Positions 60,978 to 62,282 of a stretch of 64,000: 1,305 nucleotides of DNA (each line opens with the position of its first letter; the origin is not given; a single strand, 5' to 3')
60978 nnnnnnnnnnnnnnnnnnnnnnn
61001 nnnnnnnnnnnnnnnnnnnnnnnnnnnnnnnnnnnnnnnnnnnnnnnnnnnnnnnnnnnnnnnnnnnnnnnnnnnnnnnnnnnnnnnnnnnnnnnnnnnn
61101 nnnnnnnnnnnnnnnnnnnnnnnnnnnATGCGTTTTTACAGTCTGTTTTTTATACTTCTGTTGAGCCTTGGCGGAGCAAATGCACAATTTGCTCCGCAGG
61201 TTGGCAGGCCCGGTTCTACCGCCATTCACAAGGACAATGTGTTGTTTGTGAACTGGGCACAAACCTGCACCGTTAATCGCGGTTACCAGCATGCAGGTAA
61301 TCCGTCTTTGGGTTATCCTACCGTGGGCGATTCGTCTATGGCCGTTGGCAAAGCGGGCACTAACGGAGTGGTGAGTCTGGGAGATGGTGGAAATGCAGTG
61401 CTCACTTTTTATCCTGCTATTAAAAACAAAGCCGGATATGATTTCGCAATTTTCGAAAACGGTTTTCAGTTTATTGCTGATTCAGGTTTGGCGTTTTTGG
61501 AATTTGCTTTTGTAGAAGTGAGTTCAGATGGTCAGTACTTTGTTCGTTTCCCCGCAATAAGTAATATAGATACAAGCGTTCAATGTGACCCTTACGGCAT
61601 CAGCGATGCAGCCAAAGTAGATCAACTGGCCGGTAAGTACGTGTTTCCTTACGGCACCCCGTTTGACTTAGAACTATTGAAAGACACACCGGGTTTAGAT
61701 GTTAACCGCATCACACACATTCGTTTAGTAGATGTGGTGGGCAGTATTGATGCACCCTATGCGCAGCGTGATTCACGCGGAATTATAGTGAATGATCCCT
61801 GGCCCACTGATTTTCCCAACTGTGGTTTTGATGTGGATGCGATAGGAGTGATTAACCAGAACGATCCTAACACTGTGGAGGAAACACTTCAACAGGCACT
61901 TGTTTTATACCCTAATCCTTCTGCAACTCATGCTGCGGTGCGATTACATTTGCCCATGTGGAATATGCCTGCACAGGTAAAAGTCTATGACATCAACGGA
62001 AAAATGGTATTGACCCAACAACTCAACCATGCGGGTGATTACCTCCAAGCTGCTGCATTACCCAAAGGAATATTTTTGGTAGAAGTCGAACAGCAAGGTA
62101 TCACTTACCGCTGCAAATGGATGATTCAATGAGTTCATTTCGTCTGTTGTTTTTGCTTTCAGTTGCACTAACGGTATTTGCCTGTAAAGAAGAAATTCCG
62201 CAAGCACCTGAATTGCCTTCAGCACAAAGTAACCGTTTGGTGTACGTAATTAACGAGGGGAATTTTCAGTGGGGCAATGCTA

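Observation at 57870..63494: Cobalamin-riboswitch operon: BtuB plus four tightly coupled accessory genes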

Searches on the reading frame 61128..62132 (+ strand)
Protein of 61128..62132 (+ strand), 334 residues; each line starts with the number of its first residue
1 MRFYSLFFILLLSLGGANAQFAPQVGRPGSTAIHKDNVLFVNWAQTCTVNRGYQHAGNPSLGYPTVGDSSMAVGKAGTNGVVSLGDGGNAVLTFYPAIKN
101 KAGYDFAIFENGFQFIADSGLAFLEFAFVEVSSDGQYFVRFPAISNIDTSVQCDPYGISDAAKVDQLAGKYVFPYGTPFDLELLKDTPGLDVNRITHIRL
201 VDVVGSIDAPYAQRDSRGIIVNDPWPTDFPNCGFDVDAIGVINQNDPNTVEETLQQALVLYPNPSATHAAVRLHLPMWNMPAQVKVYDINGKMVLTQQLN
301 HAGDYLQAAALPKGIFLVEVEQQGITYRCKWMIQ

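Call 3: search_protein_families(library=pfam, proteins=[window:61128-62132:+], max_evalue=0.01)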
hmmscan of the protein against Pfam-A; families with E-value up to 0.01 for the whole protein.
window:61128-62132:+ (334 aa): 1 family
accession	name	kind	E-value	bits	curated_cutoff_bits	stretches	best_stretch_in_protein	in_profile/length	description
PF18962.6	Por_Secre_tail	-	9.6e-09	35.9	27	1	260-328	1-70/75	Secretion system C-terminal sorting domain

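Call 4: search_protein_families(library=ncbifam, proteins=[window:61128-62132:+], max_evalue=0.01)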
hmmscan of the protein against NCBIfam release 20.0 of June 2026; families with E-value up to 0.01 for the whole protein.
window:61128-62132:+ (334 aa): 5 families
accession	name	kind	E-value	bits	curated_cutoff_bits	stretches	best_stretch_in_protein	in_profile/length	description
TIGR04183.1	Por_Secre_tail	domain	4.4e-10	39.4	23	1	260-334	1-72/72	T9SS type A sorting domain-containing protein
NF038113.1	T9SSA_dep_M36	equivalog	1.1e-08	33.7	885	1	249-333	784-868/869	T9SS-dependent M36 family metallopeptidase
NF033170.0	lipo_LIC13355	subfamily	2.2e-05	23.8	120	1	97-141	110-154/273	LIC_13355 family lipoprotein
NF052644.1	T9SS_DNase_Rie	equivalog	0.00043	19.7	260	1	278-321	196-238/251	T9SS-dependent surface endonuclease, AS87_RS02955 family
NF050177.1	TapA_OM_Porphy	equivalog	0.00051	18.9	500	1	248-324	459-534/544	TapA/TapC family T9SS-dependent outer membrane protein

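Call 7: search_solved_structures(query=window:61128-62132:+, max_evalue=10, show_alignments=1)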
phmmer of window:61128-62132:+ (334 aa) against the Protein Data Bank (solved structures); distinct sequences matched with E-value up to 10: 7.
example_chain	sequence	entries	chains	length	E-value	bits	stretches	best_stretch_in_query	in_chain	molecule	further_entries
8glk_D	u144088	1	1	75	0.00019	24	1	258-327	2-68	Endonuclease I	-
9whd_A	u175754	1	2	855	0.01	18.3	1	234-330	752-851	GH167 glycoside hydrolase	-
4b5x_A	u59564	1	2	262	0.32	13.4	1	233-308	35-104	4-HYDROXY-2-OXO-HEPTANE-1,7-DIOATE ALDOLASE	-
4b5s_A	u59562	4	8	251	0.48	12.8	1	233-308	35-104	4-HYDROXY-2-OXO-HEPTANE-1,7-DIOATE ALDOLASE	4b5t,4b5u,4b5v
4b5w_A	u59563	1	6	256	0.57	12.6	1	233-308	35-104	4-HYDROXY-2-OXO-HEPTANE-1,7-DIOATE ALDOLASE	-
2v5j_A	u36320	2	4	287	0.63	12.5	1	233-308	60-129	2,4-DIHYDROXYHEPT-2-ENE-1,7-DIOIC ACID ALDOLASE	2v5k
8glj_D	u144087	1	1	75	1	11.7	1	259-319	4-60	Por secretion system C-terminal sorting domain-containing protein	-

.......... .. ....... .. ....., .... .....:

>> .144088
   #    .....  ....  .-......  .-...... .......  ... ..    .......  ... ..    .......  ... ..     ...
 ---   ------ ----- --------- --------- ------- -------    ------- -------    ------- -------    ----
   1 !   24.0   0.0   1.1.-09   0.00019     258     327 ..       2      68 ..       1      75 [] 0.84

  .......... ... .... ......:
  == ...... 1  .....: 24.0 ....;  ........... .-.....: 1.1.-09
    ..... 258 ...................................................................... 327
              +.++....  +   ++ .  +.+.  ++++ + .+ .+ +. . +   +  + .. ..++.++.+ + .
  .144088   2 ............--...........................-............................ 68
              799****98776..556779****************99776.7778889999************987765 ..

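Call 21: find_homologous_proteins(query=window:61128-62132:+, max_evalue=0.001)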
Query window:61128-62132:+ (334 aa): 6386 proteins with E <= 0.001 among 8000 candidates; the best 120 are listed.
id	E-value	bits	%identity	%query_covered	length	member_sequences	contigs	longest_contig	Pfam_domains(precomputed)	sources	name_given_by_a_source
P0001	1.0e-221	753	96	100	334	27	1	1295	PF18962.8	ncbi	-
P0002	2.0e-166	571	75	100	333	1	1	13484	-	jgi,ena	jgi:hypothetical protein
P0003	2.5e-154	532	67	100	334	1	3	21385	PF18962.8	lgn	-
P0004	3.2e-109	383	54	100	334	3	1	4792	-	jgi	-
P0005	5.8e-109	383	54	100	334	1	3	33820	-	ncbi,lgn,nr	ncbi:MAG: T9SS type A sorting domain-containing protein [Bacteroidia bacterium]|nr:T9SS type A sorti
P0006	5.9e-109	382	54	100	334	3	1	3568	PF18962.8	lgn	-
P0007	1.2e-106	375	53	100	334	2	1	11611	-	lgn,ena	-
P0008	3.0e-99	351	50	100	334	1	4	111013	-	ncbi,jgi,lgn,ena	jgi:hypothetical protein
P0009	6.1e-93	330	51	95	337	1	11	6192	PF18962.8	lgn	-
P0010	1.1e-92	329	50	100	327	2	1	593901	PF18962.8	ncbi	-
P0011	7.1e-92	326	51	95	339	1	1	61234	PF18962.8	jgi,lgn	jgi:hypothetical protein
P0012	2.1e-91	325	50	97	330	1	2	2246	PF18962.8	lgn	-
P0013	2.7e-91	324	49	99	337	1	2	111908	PF18962.8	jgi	jgi:hypothetical protein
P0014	2.8e-91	324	49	95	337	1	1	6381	PF18962.8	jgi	jgi:hypothetical protein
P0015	4.4e-91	324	51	100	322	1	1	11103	PF18962.8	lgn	-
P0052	1.7e-86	309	50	96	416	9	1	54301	PF18962.8,PF14375.12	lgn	-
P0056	2.4e-86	308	49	94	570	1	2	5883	PF18962.8,PF14717.13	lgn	-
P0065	7.4e-86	307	47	94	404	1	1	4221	PF18962.8,PF14375.12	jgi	-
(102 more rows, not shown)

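Call 22: find_encoding_contigs(protein=window:61128-62132:+, flank=10000, max_places=4)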
Protein window:61128-62132:+ (334 aa): 2 contigs read that carry it; 1 place shown.
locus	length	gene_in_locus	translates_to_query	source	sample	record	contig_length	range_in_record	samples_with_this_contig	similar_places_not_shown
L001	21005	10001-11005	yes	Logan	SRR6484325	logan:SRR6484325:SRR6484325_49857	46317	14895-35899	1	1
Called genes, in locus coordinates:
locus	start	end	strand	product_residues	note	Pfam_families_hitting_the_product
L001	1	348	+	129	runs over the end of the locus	-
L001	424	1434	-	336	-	PF13280:WYL, PF25583:WCX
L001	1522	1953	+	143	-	-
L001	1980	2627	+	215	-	PF07719:TPR_2 (faint), PF12569:NatA_aux_su (faint), PF12895:ANAPC3 (faint), PF14561:TPR_20 (faint), PF23914:TPR_CcmH_CycH (faint), PF25062:ARM_TT21_N (faint), PF09295:ChAPs (weak), PF13371:TPR_9 (weak), +8 more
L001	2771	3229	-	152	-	-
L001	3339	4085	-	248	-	-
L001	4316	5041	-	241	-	-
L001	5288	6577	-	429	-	PF00817:IMS, PF11799:IMS_C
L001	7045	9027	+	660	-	PF07715:Plug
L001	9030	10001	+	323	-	PF14717:DUF4465, PF18962:Por_Secre_tail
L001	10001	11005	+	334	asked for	PF18962:Por_Secre_tail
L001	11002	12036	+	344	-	PF16819:DUF5074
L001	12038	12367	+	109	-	PF14375:Cys_rich_CWC, PF17653:DUF5522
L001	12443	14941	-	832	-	PF00082:Peptidase_S8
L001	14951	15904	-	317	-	PF05496:RuvB_N (weak), PF20720:nSTAND3, PF00004:AAA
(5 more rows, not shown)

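Call 27: find_related_loci(query=A1, collection=genome_contigs, flank=8000)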
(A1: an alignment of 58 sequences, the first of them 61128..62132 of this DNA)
Query A1 (334 aa) in genome_contigs; peptide patterns used: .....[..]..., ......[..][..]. (x = any residue, [..] = any of these).
600 stretches matched a pattern (row limit reached: there are more); 551 encode a relative of the query (tblastn E <= 1e-3); the best 80 are kept; 80 distinct loci.
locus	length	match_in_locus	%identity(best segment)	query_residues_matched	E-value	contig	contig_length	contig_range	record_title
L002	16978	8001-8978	45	5-333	3e-94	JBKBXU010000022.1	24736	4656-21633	MAG: Cytophagaceae bacterium isolate 21H_023.bin.6 NODE_1729_length_24736_cov_1.744505, whole genome shotgun sequence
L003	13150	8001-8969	47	17-334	2e-89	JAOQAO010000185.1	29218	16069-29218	MAG: Bacteroidetes bacterium isolate RYN_284 scaffold_4025620, whole genome shotgun sequence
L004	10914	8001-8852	51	6-295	1e-87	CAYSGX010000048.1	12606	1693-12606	MAG TPA_asm: uncultured Chitinophagaceae bacterium isolate SRP344714_co1_127 genome assembly, contig: NODE_9103_length_1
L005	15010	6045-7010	49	1-334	5e-87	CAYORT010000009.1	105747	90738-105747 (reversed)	MAG TPA_asm: uncultured Chryseobacterium sp. isolate SRP278252_co3_56 genome assembly, contig: NODE_160_length_105747_co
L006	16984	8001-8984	45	3-334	6e-87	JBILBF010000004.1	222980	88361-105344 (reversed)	MAG: Bacteroidia bacterium isolate ME2016-05-23_3300042458_group7_bin53 Rohwer_bin1059_scaffold_15_c1, whole genome shot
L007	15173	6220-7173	47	6-334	4e-86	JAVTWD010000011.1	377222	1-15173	MAG: Bacteroidota bacterium isolate labscale reactor_MAG5 NODE_11_length_377222_cov_9.285388, whole genome shotgun seque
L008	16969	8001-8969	48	1-322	2e-86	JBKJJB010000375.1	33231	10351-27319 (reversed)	MAG: Chitinophagales bacterium isolate ant_bin.189 S1Ck117_3487340_flag_1_multi_14.0312_len_33231, whole genome shotgun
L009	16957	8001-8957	47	8-330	6e-86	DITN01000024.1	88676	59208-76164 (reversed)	MAG TPA_asm: Bacteroidetes bacterium UBA6183 UBA6183_contig_42749, whole genome shotgun sequence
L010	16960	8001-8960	47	6-330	9e-86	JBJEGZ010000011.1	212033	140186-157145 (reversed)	MAG: Candidatus Limimorpha sp. isolate PUNG01_bin.028 NODE_17_length_212033_cov_11.292762, whole genome shotgun sequence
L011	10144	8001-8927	46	19-328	6e-86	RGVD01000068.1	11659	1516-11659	MAG: Bacteroidetes bacterium isolate WB9_2_304 contig_100_67, whole genome shotgun sequence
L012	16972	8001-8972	45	1-332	2e-85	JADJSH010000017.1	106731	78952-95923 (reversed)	MAG: Bacteroidetes bacterium isolate Hade_18-Q3-R52-61_BATAC.713 tig00017607-10-1062630, whole genome shotgun sequence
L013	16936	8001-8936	46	7-330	3e-85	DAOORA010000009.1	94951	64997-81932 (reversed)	MAG TPA_asm: Bacteroidales bacterium isolate AMR_MDS_2557 NODE_219_length_94951_cov_24.564755, whole genome shotgun sequ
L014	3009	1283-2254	45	1-332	4e-86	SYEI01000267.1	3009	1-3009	MAG: Bacteroidota bacterium isolate F1-60-MAGs036 F1-60__c423683, whole genome shotgun sequence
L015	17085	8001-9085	50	1-323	2e-85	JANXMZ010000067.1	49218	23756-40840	MAG: Bacteroidetes bacterium isolate 338R_concoct_99_sub 338R_k141_1463317, whole genome shotgun sequence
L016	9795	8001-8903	47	6-320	2e-84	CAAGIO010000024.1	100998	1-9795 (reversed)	MAG TPA_asm: Bacteroidales bacterium, isolate HGM05164, WGS project CAAGIO010000000 data, contig: SRS476289_19_k119_1812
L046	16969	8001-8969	42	2-334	9e-79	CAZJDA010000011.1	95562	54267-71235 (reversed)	MAG TPA_asm: uncultured Bacteroidales bacterium isolate SRP332253_co1_243 genome assembly, contig: NODE_179_length_95562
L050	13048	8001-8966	45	2-334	2e-78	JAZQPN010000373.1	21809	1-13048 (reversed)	MAG: Bacteroidales bacterium isolate T1900045239_TH20190009.MAGScoT_cleanbin_000014 SGB_5505_k141_2417746, whole genome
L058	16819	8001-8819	49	18-298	1e-77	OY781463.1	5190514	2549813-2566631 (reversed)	MAG: Bacteroidales bacterium isolate 1213159b-2f29-4165-836d-87c69f3987a4 genome assembly, chromosome: 1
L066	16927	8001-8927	44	1-320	9e-77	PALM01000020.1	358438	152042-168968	MAG: Flavobacteriales bacterium isolate SAT43 MHASMcontig_1042348, whole genome shotgun sequence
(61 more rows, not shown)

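Call 29: predict_structure(alignment_id=A1)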
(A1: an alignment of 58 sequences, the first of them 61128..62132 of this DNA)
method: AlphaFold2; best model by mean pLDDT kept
length: 334 residues; sequences in the alignment: 58
mean_pLDDT: 91.9   pTM: 0.72
mean pLDDT of the five models: 91.9, 90.5, 90.4, 89.9, 89.8
residues with pLDDT >= 90: 260; 70-90: 60; 50-70: 11; < 50: 3
segments of 3 or more residues with pLDDT < 50: none
pLDDT, mean of each block of 10 residues (from residue 1): 88 69 92 98 98 96 97 97 98 97 98 81 92 95 96 88 95 97 95 98 96 97 90 96 81 66 91 88 96 95 82 96 93 95
secondary structure, 60 per line:
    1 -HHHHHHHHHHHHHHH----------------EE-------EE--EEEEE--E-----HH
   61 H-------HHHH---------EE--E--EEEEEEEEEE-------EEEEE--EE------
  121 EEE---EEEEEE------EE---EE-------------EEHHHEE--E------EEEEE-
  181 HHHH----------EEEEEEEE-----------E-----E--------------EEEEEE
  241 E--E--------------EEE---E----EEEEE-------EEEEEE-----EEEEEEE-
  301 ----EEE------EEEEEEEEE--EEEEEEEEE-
elements in order: H2-16 E46-50 H69-72 E89-98 E106-110 E121-123 E127-132 E175-179 H181-184 E195-202 E235-241 E259-261 E270-274 E282-287 E293-299 E305-307 E314-322 E325-333

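Call 33: fold_search(model_id=the predicted structure, library=pdb)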
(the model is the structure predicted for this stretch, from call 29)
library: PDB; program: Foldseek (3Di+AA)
matches with E <= 10: 1739; with E <= 0.001: 48
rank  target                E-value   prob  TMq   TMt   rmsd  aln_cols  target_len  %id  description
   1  6dxu_C                2.4e-05  0.99  0.20  0.10  19.7       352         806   11  Crystal Structure of Parabacteroides merdae Beta-Glucuronidase (GUS) (released 2019-02-27)
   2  6d7j_D                3.7e-05  0.97  0.20  0.11  20.5       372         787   10  The Crystal Structure of Parabacteroides merdae Beta-Glucuronidase (GUS) with Glycerol in Active-Site (released 2019-05-01)
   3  6d7j_A                4.8e-05  0.97  0.20  0.10  20.8       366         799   10  The Crystal Structure of Parabacteroides merdae Beta-Glucuronidase (GUS) with Glycerol in Active-Site (released 2019-05-01)
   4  6d7j_B                6.3e-05  0.96  0.20  0.10  20.6       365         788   11  The Crystal Structure of Parabacteroides merdae Beta-Glucuronidase (GUS) with Glycerol in Active-Site (released 2019-05-01)
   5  6dxu_A                6.6e-05  0.97  0.20  0.10  19.6       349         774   11  Crystal Structure of Parabacteroides merdae Beta-Glucuronidase (GUS) (released 2019-02-27)
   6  6dxu_B                7.0e-05  0.96  0.20  0.10  19.8       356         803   10  Crystal Structure of Parabacteroides merdae Beta-Glucuronidase (GUS) (released 2019-02-27)
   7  5z18_D                8.2e-05  0.99  0.20  0.13  18.8       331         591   11  The crystal structure of Ruminococcus gnavus beta-glucuronidase (released 2018-12-12)
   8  6jz8_A                8.7e-05  0.99  0.20  0.13  18.8       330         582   11  b-glucuronidase from Ruminococcus gnavus in complex with D-glucaro 1,5-lactone (released 2020-06-10)
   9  8glk_D                9.7e-05  1.00  0.21  0.84   2.2        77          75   27  The Type 9 Secretion System dGldL peak II, NucA substrate bound complex (released 2024-01-31)
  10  6ec6_A                1.1e-04  0.97  0.19  0.12  21.1       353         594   11  Ruminococcus gnavus Beta-glucuronidase (released 2019-02-13)
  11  6lej_B                1.1e-04  0.98  0.22  0.15  19.6       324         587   13  Structure of E. coli beta-glucuronidase complex with C6-propyl uronic isofagomine (released 2021-01-27)
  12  6jz4_B                1.3e-04  0.99  0.21  0.13  18.2       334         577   11  b-glucuronidase from Ruminococcus gnavus in complex with D-glucaro-d-lactam (released 2020-06-03)
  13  6d7j_C                1.3e-04  0.95  0.21  0.11  20.5       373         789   11  The Crystal Structure of Parabacteroides merdae Beta-Glucuronidase (GUS) with Glycerol in Active-Site (released 2019-05-01)
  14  6jz5_A                1.4e-04  0.99  0.20  0.13  18.8       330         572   11  b-glucuronidase from Ruminococcus gnavus in complex with D-glucuronic acid (released 2020-06-10)
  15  8qb1_A                1.5e-04  1.00  0.21  0.77   2.4        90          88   22  C-terminal domain of mirolase from Tannerella forsythia (released 2024-02-28)
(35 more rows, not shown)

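Call 35: search_solved_structures(query=A1, max_evalue=10, show_alignments=3)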
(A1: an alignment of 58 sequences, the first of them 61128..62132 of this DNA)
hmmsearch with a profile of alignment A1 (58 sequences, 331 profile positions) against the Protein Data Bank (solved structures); distinct sequences matched with E-value up to 10: 12.
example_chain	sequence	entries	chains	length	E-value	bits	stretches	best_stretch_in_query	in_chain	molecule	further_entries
8glk_D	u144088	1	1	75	3.9e-08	35.7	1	257-330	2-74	Endonuclease I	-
8glj_D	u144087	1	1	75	3.2e-07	32.7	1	257-330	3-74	Por secretion system C-terminal sorting domain-containing protein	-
5jvk_A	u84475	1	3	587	1.1e-06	31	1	245-330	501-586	Uncharacterized protein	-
7pzj_A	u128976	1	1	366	4.3e-06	29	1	252-327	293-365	Lipase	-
9whd_A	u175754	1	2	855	5.4e-06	28.7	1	234-329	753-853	GH167 glycoside hydrolase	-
5uyt_A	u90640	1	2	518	0.00011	24.4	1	251-328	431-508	Ice-binding protein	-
8h97_A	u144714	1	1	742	0.00059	22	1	245-330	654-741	Beta-agarase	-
5ag8_A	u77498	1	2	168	0.041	15.9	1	237-331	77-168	GINGIPAIN R2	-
8qb1_A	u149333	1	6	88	0.051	15.6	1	258-330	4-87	Mirolase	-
5hfs_A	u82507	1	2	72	0.065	15.3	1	272-331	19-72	Gingipain R2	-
5ag9_A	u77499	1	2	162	0.076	15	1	238-331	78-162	Gingipain R2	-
7pq4_A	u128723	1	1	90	0.095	14.7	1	272-331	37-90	Arginine-specific cysteine proteinase (Arg-gingipain)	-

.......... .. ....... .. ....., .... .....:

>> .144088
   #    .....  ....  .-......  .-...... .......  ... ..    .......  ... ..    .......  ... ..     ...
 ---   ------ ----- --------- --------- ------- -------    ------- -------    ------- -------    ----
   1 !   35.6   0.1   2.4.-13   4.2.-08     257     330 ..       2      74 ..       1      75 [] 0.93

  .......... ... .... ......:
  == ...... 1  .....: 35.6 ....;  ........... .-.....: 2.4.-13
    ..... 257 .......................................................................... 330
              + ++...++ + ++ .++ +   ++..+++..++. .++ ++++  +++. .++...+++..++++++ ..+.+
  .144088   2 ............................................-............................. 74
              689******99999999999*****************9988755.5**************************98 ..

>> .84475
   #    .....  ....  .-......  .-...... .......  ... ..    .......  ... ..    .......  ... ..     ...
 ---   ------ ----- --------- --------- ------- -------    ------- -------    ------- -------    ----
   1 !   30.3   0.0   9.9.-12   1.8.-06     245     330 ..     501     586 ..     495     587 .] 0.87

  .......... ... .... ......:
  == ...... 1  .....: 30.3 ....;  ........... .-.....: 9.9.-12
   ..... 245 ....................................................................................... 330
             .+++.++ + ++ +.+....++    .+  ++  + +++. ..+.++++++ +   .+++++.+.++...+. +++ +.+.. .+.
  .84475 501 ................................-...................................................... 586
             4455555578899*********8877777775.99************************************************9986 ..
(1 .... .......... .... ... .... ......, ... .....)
